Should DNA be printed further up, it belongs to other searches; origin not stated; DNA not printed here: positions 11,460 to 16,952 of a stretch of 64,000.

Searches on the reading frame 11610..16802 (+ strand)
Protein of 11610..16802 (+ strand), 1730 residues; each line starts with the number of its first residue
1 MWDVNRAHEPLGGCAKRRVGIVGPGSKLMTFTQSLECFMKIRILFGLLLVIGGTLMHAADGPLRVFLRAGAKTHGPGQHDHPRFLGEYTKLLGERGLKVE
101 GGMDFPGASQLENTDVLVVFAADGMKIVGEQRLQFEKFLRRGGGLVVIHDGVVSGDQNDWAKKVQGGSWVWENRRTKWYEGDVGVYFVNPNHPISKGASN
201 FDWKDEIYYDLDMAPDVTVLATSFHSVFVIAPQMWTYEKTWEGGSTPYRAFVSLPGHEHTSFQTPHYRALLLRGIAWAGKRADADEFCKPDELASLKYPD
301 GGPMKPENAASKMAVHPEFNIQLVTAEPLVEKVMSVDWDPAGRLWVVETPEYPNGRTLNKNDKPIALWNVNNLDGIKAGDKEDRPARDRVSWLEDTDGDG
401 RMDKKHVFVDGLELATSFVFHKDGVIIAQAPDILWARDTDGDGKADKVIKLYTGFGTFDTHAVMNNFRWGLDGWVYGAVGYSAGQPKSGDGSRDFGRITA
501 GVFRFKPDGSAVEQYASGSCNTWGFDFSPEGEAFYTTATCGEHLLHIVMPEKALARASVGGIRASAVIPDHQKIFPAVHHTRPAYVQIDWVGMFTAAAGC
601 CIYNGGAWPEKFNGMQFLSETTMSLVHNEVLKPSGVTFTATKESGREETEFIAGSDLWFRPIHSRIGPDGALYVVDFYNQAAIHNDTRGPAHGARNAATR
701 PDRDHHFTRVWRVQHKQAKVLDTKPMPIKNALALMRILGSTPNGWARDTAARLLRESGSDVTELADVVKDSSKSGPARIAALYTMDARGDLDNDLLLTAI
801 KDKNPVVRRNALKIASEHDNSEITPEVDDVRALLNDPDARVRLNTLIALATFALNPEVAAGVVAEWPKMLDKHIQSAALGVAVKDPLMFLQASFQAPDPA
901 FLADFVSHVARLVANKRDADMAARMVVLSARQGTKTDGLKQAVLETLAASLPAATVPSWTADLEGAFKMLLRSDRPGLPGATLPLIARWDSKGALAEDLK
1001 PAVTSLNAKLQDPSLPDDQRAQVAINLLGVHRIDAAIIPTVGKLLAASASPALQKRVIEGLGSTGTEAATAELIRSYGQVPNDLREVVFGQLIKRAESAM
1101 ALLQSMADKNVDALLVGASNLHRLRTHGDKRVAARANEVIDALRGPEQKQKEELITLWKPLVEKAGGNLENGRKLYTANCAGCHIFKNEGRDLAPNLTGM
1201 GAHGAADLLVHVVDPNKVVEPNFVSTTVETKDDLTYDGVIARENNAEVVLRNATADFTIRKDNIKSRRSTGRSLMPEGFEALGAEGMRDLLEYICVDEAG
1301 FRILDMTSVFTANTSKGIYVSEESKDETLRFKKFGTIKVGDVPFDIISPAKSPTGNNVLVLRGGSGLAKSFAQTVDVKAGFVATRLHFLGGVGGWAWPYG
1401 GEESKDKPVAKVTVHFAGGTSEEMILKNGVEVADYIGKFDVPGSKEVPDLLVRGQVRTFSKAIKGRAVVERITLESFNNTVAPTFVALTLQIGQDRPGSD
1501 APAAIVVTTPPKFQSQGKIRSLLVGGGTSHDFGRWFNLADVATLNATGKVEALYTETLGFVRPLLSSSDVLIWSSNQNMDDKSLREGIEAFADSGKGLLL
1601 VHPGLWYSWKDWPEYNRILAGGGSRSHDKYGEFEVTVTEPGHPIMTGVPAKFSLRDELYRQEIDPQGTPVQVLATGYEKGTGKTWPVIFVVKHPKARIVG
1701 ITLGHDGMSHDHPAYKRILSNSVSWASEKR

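Call 65: search_protein_families(library=pfam, proteins=[window:11610-16802:+], max_evalue=0.01)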
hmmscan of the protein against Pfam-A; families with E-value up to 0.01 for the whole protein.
window:11610-16802:+ (1730 aa): 7 families
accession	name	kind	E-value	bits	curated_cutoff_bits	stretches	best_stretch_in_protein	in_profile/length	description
PF23500.1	DUF7133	-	1.3e-123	413.5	27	1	305-717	1-385/385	Domain of unknown function (DUF7133)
PF06283.17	ThuA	-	1e-50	173.3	33.4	2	107-278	45-209/209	Trehalose utilisation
PF13646.12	HEAT_2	-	6.9e-12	45.9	27.7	2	794-858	2-63/88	HEAT repeats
PF02985.28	HEAT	-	1.2e-05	25.6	23.5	0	832-853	7-28/31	HEAT repeat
PF13442.11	Cytochrome_CBB3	-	8.5e-05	23.2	27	1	1168-1212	2-41/68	Cytochrome C oxidase, cbb3-type, subunit III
PF00034.26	Cytochrom_C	-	0.00029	22.5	21.3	1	1170-1204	2-37/90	Cytochrome c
PF12717.13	Cnd1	-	0.0027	18.2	26.4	1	796-853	26-86/162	non-SMC mitotic condensation complex subunit 1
